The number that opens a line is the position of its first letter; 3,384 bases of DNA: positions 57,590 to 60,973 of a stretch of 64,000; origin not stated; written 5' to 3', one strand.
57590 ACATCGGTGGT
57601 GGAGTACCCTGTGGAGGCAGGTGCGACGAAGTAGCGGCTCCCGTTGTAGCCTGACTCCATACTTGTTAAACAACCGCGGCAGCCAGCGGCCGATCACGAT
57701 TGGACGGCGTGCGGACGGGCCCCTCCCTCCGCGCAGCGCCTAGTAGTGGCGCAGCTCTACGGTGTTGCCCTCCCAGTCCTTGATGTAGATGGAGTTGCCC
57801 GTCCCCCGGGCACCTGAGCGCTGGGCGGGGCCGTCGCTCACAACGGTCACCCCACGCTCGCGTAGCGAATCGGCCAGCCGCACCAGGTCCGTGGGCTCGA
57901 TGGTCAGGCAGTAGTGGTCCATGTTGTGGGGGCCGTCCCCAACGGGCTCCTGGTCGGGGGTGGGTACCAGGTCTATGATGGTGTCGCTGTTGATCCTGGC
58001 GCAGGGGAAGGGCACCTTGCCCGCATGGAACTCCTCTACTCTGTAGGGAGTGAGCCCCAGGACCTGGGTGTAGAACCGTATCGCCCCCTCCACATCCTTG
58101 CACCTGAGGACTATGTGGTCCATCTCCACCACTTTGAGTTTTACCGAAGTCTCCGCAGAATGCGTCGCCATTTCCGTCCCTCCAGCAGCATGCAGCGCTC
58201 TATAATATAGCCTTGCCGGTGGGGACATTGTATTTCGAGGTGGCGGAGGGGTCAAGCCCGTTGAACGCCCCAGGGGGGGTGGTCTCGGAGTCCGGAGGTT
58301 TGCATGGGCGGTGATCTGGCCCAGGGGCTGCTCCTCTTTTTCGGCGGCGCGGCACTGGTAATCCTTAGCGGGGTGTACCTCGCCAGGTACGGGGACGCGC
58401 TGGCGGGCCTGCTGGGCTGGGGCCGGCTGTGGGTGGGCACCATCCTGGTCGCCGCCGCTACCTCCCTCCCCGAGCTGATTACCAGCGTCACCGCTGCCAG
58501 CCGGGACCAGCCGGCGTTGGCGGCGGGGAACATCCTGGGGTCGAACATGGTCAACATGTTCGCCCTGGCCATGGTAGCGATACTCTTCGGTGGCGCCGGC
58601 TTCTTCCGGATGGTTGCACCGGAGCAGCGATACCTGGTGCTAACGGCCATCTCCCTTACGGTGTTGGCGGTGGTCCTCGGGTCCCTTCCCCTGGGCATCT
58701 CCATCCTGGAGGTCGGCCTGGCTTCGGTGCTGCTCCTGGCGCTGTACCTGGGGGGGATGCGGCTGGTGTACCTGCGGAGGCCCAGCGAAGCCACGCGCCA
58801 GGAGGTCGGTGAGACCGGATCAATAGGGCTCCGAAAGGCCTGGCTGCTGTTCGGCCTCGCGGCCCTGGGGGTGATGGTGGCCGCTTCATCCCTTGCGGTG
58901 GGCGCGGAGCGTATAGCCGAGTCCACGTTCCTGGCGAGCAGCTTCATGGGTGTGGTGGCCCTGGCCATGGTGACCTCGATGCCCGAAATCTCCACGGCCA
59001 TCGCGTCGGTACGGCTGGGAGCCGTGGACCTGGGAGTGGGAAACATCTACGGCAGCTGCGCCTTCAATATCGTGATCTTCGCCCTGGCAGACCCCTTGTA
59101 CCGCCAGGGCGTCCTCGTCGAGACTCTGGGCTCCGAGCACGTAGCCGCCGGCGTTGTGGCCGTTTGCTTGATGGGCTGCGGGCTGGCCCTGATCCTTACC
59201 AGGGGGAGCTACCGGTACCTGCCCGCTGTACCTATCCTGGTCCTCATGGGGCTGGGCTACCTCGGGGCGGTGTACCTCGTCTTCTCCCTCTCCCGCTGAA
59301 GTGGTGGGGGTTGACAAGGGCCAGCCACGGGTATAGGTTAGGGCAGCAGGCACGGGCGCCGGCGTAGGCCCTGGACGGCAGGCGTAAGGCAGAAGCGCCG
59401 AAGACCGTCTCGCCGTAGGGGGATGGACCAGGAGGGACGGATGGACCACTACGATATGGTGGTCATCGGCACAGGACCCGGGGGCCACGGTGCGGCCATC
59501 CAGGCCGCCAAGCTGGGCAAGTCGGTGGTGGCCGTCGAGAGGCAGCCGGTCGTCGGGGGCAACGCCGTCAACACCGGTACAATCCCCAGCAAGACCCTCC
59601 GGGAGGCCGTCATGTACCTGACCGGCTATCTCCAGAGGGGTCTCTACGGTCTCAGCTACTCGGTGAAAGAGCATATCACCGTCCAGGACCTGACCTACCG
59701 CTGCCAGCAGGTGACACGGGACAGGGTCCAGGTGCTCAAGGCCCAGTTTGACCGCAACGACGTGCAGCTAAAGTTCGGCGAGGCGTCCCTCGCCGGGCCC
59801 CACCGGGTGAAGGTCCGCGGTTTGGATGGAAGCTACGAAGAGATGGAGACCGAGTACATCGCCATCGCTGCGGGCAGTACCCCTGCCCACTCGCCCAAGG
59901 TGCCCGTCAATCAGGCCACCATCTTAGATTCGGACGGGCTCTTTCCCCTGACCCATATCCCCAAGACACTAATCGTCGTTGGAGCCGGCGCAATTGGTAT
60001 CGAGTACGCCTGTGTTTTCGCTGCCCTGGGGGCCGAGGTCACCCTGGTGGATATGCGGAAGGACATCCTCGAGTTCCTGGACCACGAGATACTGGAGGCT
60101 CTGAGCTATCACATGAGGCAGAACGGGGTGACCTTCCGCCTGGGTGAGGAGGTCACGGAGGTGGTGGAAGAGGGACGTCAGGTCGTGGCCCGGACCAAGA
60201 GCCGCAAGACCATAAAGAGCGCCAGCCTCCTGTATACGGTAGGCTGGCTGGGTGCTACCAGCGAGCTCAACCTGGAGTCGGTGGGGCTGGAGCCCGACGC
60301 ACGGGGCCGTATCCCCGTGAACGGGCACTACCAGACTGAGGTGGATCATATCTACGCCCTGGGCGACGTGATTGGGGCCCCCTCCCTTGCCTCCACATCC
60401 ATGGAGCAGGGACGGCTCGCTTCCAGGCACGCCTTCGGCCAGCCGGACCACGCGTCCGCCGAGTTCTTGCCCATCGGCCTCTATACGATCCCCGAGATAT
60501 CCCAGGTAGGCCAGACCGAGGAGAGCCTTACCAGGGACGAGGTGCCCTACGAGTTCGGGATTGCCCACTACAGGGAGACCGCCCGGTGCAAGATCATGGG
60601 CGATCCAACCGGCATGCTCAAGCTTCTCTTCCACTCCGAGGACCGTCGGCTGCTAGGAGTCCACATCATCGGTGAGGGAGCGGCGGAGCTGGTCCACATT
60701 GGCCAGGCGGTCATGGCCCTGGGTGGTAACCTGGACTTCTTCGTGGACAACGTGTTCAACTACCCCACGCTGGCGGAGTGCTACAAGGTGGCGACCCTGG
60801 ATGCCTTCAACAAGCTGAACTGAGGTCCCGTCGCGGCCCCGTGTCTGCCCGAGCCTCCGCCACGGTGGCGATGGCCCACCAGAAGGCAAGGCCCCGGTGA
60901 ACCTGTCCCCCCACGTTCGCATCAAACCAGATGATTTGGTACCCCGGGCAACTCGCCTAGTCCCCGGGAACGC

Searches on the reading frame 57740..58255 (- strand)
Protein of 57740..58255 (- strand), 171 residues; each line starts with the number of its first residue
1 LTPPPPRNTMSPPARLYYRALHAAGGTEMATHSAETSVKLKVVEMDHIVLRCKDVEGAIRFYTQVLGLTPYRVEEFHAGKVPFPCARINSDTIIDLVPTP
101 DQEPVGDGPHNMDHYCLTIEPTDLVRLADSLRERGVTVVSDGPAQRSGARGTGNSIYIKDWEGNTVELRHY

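Call 38: search_protein_families(library=pfam, proteins=[window:57740-58255:-], max_evalue=0.01)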
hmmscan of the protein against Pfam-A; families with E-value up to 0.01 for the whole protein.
window:57740-58255:- (171 aa): 4 families
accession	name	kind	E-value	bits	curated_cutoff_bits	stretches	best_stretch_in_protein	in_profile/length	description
PF00903.31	Glyoxalase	-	5.2e-12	46.7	20.6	1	45-168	2-121/121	Glyoxalase/Bleomycin resistance protein/Dioxygenase superfamily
PF13669.12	Glyoxalase_4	-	1.2e-05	26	27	1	46-146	1-101/109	Glyoxalase/Bleomycin resistance protein/Dioxygenase superfamily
PF18029.7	Glyoxalase_6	-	0.0002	22.4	23.6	1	47-167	1-104/106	Glyoxalase-like domain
PF13468.12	Glyoxalase_3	-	0.0019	18.7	25.1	0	45-71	1-27/176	Glyoxalase-like domain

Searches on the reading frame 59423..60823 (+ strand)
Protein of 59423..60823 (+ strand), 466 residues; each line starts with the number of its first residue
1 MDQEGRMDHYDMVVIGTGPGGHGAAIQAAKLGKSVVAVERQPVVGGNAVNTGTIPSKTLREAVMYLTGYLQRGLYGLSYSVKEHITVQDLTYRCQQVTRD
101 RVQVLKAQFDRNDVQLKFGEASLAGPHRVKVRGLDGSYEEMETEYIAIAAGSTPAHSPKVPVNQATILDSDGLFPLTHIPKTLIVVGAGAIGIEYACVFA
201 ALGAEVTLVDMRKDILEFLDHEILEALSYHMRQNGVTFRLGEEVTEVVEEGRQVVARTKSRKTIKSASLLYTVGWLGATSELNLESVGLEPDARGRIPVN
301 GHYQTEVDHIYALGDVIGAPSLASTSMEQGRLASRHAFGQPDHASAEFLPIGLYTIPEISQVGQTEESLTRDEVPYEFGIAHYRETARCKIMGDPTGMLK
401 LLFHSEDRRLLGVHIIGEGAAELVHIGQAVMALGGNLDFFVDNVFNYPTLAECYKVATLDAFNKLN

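Call 54: search_protein_families(library=pfam, proteins=[window:59423-60823:+], max_evalue=0.00001)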
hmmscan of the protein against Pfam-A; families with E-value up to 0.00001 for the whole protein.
window:59423-60823:+ (466 aa): 11 families
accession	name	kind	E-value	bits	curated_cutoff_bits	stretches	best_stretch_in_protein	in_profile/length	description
PF07992.20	Pyr_redox_2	-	1.5e-54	185.9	26.1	1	10-330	1-291/291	Pyridine nucleotide-disulphide oxidoreductase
PF02852.28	Pyr_redox_dim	-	6.7e-23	81.4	25.3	1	350-455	2-107/110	Pyridine nucleotide-disulphide oxidoreductase, dimerisation domain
PF00070.33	Pyr_redox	-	2.2e-22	79.8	22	1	183-255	2-74/82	Pyridine nucleotide-disulphide oxidoreductase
PF13738.12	Pyr_redox_3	-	3e-11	43.6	30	1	137-314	119-305/305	Pyridine nucleotide-disulphide oxidoreductase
PF12831.13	FAD_oxidored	-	4.8e-11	43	27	1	11-62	1-52/416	FAD dependent oxidoreductase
PF01266.30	DAO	-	1.5e-08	35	27.9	0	11-58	1-50/353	FAD dependent oxidoreductase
PF03486.20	HI0933_like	-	1.9e-08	34.5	50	0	11-49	2-40/244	HI0933-like protein Rossmann domain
PF13450.12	NAD_binding_8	-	3.2e-08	34.2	21.9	0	14-48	1-35/68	NAD(P)-binding Rossmann-like domain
PF02737.24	3HCDH_N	-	3.8e-07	30.6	22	0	184-243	3-59/180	3-hydroxyacyl-CoA dehydrogenase, NAD binding domain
PF01134.28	GIDA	-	1.7e-06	27.8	22.1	0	11-38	1-28/391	Glucose inhibited division protein A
PF01262.27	AlaDh_PNT_C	-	2.2e-06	27.7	23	0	181-229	29-78/214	Alanine dehydrogenase/PNT, C-terminal domain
